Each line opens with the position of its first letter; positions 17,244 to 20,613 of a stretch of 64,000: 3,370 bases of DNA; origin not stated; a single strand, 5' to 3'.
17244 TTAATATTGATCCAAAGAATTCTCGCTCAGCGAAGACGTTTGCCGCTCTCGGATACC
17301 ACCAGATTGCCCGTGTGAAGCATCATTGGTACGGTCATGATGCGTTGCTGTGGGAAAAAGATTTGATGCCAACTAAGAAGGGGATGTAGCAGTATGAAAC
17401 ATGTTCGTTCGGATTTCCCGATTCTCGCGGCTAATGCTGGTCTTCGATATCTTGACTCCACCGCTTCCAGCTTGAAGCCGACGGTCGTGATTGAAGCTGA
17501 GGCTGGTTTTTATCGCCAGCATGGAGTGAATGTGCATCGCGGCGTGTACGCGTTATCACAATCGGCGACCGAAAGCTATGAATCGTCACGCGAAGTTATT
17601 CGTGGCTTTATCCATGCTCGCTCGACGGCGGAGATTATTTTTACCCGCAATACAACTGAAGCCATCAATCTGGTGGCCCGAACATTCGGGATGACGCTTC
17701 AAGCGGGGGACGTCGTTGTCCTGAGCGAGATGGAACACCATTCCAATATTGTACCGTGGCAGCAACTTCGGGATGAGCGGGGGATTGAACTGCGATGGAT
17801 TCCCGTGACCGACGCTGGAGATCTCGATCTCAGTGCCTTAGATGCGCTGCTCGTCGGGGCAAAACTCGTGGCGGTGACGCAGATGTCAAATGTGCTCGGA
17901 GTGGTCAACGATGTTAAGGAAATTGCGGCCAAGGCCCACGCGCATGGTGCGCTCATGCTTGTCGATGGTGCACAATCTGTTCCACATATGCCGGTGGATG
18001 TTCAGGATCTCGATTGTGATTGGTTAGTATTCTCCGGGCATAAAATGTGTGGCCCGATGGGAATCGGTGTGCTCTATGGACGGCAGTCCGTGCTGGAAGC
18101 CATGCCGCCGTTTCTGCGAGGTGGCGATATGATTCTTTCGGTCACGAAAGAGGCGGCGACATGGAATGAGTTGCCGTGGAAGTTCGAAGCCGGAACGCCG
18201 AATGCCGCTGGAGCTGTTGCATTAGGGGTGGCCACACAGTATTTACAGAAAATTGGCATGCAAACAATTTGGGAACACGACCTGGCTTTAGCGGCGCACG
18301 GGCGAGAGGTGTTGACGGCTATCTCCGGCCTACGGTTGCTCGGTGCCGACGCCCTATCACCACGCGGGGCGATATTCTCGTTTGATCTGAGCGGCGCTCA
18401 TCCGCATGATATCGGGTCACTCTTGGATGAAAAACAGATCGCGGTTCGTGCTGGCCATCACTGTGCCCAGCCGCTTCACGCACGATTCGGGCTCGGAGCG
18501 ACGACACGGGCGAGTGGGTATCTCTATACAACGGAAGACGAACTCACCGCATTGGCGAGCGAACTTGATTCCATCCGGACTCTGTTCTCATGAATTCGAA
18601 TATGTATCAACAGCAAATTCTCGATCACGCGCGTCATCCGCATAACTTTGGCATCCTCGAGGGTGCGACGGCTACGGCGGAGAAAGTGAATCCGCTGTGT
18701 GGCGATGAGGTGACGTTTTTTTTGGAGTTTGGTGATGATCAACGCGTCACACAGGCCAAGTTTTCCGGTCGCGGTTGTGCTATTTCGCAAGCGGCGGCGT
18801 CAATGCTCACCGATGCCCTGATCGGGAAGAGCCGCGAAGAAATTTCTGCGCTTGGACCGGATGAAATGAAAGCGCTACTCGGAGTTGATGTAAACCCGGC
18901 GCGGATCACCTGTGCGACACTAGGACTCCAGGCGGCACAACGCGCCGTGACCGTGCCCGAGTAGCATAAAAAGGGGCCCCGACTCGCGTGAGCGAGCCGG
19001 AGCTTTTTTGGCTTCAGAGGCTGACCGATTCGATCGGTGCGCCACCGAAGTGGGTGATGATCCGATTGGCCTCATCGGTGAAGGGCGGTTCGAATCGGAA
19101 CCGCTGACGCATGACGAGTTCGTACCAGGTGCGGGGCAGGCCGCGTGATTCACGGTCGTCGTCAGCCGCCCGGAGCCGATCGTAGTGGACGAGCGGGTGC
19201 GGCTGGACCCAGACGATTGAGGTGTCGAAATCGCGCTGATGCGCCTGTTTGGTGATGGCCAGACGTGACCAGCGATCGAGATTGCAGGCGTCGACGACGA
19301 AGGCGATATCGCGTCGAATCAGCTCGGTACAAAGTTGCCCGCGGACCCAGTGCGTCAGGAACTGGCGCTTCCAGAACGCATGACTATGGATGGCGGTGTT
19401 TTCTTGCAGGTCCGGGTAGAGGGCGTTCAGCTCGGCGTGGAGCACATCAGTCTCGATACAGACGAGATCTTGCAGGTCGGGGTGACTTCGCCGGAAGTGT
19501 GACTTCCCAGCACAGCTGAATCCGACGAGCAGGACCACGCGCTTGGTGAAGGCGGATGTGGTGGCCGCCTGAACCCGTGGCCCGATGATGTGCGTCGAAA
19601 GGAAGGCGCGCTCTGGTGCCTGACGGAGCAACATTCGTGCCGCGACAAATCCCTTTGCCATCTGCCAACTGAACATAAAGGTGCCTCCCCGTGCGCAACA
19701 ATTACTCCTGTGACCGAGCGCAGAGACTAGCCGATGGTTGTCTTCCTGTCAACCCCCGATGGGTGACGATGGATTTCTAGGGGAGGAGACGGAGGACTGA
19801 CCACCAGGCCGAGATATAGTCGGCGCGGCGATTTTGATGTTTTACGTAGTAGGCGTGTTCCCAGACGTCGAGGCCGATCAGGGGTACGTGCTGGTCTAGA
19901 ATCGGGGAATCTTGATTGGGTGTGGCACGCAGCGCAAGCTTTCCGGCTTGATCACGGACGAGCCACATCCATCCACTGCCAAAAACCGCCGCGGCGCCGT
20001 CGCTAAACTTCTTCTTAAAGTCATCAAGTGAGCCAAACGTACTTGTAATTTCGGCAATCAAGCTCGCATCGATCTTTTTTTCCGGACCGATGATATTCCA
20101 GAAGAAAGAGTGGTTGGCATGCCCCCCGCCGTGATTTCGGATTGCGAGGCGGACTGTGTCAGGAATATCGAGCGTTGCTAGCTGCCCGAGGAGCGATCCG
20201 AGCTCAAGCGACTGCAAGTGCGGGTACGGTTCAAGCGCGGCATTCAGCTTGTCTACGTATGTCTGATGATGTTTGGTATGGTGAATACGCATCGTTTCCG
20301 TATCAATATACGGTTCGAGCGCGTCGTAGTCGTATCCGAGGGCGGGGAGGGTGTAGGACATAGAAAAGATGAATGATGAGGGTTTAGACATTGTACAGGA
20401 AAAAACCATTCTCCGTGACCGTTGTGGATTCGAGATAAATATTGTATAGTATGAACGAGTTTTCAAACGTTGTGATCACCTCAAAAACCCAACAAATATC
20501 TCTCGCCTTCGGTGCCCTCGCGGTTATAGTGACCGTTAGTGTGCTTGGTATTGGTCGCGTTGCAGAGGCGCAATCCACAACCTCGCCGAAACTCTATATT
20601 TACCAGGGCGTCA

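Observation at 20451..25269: Three tandem paralogs of a secreted protein family with no recognisable domains: a conserved N-terminal module, a repeated aromatic-Gly motif core and a C-terminal double-Cys motif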

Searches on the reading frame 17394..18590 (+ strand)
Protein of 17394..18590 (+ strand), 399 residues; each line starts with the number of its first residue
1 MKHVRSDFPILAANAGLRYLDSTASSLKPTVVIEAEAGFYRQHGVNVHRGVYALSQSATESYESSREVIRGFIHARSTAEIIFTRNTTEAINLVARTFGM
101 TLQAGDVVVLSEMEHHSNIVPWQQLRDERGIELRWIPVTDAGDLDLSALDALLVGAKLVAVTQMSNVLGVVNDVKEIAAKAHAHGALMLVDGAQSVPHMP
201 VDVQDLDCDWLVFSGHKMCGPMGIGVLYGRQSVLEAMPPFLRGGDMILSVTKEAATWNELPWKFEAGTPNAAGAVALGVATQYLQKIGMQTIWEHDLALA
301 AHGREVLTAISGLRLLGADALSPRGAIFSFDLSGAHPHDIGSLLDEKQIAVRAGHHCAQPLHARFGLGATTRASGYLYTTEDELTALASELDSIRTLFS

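Call 78: list_cluster_members(proteins=[window:17394-18590:+, window:18590-18961:+, window:45205-47793:-, window:41731-42723:+, window:48927-52133:-, window:13270-14673:+])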
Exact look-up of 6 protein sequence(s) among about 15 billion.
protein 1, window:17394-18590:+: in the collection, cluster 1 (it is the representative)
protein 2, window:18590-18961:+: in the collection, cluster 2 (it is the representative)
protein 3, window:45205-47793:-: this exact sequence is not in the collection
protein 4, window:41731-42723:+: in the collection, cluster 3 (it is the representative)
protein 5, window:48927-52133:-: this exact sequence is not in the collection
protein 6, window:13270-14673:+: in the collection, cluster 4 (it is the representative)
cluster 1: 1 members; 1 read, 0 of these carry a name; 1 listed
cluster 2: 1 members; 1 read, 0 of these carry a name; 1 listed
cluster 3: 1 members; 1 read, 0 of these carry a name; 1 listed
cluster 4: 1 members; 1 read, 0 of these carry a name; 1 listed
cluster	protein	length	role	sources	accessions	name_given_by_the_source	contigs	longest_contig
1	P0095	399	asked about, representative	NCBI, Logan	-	-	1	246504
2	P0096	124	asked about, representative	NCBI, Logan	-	-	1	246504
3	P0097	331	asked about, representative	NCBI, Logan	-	-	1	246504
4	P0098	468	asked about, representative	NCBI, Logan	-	-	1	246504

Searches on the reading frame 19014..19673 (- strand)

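Call 21: search_protein_families(library=pfam, proteins=[window:19014-19673:-], max_evalue=0.001)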
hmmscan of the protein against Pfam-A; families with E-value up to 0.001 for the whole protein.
window:19014-19673:- (219 aa): 1 family
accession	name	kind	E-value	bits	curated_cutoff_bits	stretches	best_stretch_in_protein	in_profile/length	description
PF13671.12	AAA_33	-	2.6e-15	57.4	27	1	46-196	1-142/143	AAA domain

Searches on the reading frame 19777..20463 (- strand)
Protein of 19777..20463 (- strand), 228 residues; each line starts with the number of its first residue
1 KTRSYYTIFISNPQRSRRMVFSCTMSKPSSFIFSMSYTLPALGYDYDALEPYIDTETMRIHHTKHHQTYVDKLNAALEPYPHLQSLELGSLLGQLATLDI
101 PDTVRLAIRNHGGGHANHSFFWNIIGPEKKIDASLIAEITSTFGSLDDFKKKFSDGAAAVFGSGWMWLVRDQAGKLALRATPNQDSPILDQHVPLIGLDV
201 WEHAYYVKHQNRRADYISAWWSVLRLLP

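Call 21: search_protein_families(library=pfam, proteins=[window:19777-20463:-], max_evalue=0.001)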
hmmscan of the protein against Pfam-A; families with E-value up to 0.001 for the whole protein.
window:19777-20463:- (228 aa): 2 families
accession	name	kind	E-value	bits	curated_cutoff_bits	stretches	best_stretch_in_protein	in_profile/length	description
PF02777.23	Sod_Fe_C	-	1.4e-34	118.7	20.9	1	134-224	4-94/102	Iron/manganese superoxide dismutases, C-terminal domain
PF00081.27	Sod_Fe_N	-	3.7e-28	98.3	27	1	36-124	1-80/82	Iron/manganese superoxide dismutases, alpha-hairpin domain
